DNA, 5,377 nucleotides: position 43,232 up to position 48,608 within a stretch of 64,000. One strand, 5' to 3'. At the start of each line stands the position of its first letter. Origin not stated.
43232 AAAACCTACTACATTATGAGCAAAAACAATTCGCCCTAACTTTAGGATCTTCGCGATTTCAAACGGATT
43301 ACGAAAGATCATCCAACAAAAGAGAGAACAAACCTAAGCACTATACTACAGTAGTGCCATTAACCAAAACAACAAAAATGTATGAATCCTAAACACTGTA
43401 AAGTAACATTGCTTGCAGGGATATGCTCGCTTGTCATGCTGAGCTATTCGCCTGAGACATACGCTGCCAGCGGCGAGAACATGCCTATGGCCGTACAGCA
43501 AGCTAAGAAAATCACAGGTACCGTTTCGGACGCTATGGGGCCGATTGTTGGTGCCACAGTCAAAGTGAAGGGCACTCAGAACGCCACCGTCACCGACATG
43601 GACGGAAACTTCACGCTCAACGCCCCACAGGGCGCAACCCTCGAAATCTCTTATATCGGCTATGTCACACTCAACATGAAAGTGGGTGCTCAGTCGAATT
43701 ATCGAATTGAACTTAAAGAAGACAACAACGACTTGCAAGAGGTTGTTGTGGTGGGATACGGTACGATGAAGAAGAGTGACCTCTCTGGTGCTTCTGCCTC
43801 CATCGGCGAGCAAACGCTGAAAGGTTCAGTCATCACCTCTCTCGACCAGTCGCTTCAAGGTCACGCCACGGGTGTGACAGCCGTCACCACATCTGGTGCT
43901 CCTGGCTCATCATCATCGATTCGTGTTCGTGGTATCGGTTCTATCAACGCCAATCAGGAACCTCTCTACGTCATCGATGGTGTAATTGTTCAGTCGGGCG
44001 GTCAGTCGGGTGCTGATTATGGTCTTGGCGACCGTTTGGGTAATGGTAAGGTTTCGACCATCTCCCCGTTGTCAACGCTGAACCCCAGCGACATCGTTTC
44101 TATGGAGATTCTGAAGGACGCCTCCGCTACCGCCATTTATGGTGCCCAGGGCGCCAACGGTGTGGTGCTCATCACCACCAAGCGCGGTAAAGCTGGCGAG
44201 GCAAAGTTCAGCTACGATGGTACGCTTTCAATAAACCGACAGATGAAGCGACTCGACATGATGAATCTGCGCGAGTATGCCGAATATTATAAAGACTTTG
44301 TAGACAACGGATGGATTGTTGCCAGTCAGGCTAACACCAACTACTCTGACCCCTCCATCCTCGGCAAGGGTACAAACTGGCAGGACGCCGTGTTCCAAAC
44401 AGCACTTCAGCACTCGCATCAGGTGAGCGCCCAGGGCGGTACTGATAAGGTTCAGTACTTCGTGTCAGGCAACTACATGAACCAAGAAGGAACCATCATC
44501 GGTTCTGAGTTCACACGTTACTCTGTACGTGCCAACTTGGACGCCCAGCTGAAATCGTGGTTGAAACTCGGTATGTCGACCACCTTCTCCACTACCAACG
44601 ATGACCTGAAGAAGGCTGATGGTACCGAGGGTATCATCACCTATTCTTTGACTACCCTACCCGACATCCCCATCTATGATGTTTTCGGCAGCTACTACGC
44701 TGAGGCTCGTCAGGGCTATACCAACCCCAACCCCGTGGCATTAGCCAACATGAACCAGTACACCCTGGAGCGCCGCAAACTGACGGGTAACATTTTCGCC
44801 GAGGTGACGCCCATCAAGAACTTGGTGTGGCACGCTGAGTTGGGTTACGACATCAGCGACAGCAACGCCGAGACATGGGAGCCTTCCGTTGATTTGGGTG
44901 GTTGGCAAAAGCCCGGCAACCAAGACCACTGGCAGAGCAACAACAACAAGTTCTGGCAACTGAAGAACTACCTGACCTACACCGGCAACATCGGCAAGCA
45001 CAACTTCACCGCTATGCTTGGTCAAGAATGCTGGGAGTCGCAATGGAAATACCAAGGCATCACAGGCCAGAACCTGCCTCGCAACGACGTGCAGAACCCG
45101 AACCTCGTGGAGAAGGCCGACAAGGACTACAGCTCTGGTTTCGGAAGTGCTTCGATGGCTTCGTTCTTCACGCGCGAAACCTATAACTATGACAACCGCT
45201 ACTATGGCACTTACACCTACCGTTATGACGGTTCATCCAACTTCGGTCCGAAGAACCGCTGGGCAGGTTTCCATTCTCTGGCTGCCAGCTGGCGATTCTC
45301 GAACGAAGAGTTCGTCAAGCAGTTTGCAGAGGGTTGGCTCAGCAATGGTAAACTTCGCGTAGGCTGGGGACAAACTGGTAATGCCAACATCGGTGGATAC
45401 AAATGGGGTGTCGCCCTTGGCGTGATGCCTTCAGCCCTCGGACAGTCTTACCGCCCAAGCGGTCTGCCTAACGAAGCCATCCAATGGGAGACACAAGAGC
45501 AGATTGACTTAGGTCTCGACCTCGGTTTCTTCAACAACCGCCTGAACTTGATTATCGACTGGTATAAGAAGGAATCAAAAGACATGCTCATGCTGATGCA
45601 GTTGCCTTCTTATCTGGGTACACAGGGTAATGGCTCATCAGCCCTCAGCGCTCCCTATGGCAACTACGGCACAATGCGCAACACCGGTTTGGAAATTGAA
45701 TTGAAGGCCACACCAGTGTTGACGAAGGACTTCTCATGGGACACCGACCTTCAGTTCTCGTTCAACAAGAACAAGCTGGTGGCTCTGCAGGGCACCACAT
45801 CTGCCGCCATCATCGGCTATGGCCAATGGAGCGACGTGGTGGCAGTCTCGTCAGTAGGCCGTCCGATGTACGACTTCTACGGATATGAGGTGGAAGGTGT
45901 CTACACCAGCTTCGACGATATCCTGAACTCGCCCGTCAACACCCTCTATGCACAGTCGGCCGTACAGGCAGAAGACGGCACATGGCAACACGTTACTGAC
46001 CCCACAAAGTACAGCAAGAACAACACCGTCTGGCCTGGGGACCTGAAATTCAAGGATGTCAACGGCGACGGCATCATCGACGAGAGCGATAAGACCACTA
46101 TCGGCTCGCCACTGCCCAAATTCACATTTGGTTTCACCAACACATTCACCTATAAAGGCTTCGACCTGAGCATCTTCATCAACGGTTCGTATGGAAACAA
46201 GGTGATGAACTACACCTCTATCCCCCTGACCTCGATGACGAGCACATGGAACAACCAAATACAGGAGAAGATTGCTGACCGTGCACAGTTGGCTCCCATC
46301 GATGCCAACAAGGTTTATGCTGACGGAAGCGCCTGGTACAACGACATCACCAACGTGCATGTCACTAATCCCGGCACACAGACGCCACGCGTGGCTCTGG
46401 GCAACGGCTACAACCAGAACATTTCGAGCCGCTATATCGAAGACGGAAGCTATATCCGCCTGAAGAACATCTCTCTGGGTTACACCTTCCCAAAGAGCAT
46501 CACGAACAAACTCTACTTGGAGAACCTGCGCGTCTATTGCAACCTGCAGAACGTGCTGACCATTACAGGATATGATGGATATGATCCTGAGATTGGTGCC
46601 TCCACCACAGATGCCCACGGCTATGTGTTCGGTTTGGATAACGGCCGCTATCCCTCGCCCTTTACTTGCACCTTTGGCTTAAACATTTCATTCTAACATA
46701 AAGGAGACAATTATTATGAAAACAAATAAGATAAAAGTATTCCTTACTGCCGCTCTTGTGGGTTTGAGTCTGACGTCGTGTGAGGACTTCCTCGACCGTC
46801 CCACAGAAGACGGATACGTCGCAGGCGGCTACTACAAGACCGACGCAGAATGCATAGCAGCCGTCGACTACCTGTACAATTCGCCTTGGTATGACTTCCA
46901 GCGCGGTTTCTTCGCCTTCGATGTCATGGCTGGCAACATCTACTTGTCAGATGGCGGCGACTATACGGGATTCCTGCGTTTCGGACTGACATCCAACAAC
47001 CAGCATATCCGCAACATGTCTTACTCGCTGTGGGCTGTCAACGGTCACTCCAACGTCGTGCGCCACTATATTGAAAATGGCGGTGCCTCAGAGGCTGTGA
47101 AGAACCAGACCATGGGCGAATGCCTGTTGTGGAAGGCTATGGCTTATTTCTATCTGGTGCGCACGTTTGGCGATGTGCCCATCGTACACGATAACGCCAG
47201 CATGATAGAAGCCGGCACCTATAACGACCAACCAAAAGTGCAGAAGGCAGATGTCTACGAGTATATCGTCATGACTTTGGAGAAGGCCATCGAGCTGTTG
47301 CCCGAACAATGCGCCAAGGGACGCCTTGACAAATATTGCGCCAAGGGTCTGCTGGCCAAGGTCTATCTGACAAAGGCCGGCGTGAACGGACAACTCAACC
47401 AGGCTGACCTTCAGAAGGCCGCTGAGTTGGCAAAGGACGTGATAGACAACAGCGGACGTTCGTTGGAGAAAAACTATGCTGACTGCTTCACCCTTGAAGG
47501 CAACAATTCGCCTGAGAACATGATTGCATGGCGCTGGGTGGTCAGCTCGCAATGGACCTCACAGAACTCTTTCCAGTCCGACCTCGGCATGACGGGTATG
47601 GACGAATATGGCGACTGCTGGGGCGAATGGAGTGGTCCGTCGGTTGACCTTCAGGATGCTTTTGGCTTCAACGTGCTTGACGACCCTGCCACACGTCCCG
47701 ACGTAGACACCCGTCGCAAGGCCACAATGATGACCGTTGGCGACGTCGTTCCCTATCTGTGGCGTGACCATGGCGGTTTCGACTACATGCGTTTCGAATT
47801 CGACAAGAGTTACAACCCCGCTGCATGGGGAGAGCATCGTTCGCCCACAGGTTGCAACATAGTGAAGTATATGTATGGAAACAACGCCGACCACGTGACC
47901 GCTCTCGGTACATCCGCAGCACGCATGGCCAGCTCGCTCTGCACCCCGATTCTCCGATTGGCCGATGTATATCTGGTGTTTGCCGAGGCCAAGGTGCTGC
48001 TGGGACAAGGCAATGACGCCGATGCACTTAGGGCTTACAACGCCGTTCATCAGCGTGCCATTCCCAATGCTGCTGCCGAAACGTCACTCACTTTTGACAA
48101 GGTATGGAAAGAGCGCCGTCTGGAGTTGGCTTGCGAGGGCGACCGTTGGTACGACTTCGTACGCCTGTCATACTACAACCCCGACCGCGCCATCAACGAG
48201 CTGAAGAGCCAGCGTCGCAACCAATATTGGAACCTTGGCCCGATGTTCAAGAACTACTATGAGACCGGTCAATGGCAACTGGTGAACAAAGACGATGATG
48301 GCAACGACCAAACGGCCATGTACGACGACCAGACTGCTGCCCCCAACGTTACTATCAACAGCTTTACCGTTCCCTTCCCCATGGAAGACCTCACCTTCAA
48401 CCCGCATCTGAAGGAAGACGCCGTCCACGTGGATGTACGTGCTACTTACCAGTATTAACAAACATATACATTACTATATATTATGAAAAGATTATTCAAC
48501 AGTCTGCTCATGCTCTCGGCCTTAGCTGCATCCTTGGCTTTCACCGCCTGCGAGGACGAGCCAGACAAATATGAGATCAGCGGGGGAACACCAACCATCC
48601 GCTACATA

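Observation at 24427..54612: A family of 22-bp-period arrays defined by geometry rather than sequence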

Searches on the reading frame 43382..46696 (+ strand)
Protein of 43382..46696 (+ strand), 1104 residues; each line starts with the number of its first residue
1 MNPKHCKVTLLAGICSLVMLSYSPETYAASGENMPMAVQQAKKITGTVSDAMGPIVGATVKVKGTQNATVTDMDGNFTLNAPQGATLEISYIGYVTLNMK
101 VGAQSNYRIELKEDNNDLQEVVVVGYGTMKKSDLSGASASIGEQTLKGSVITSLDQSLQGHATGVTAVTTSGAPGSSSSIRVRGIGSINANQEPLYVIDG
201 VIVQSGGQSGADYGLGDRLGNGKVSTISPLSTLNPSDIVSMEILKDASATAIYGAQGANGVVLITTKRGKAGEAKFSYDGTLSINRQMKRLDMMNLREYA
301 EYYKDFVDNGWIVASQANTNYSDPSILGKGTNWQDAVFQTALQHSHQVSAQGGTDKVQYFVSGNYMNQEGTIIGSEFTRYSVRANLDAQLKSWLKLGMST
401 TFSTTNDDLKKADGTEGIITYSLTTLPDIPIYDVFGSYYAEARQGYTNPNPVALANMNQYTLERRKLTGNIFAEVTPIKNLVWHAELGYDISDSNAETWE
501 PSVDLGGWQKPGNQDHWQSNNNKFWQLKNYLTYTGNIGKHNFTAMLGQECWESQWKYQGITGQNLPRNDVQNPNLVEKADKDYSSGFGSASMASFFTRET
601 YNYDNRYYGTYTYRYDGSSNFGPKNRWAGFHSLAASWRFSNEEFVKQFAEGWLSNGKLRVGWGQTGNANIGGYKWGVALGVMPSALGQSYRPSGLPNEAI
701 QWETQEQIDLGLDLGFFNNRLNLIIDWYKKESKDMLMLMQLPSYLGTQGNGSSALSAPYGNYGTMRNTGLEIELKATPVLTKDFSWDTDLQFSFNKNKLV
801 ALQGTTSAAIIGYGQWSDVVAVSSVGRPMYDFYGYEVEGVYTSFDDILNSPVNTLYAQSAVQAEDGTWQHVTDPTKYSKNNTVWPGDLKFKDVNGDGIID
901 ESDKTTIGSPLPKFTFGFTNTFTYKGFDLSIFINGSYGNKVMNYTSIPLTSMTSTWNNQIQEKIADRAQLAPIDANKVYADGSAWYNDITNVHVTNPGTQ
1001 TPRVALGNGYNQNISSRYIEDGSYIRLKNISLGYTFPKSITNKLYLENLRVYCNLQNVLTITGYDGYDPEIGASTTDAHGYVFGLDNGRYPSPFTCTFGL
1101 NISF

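Call 17: search_protein_families(library=pfam, proteins=[window:43382-46696:+])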
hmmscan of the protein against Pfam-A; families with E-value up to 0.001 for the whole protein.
window:43382-46696:+ (1104 aa): 3 families
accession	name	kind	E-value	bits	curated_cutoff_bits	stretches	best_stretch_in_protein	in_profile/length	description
PF13715.12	CarbopepD_reg_2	-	7.5e-19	68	32.2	1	44-123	1-88/88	CarboxypepD_reg-like domain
PF07715.20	Plug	-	4.7e-14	53.2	23.9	1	131-261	2-107/107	TonB-dependent Receptor Plug Domain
PF13620.12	CarboxypepD_reg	-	7.3e-10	39.5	32.3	1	44-102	2-70/82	Carboxypeptidase regulatory-like domain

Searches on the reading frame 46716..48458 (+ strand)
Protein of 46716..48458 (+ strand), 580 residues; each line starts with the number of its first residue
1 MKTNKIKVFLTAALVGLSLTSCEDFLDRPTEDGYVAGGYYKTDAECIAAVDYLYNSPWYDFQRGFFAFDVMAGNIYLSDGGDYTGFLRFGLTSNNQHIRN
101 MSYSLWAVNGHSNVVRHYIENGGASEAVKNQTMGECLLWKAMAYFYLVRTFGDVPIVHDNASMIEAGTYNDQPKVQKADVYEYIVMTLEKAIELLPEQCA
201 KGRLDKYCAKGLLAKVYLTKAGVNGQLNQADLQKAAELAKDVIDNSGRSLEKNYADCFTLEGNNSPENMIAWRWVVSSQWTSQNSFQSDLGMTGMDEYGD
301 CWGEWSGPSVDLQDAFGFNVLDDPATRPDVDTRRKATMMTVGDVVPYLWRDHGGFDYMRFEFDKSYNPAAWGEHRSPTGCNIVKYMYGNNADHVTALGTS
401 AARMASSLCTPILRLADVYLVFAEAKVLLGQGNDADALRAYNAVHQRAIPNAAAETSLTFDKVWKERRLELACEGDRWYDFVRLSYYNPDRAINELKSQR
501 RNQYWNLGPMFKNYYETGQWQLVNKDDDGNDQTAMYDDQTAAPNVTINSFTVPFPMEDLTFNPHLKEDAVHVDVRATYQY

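Call 17: search_protein_families(library=pfam, proteins=[window:46716-48458:+])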
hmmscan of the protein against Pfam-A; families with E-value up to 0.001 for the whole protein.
window:46716-48458:+ (580 aa): 3 families
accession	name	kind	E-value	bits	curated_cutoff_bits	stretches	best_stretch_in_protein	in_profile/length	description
PF07980.17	SusD_RagB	-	5.5e-23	82.5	23.1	1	294-566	32-292/297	SusD family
PF14322.12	SusD-like_3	-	5.8e-15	56.5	27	1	113-218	89-191/191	Starch-binding associating with outer membrane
PF12771.13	SusD-like_2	-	0.00014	21.3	27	1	83-196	44-151/415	Starch-binding associating with outer membrane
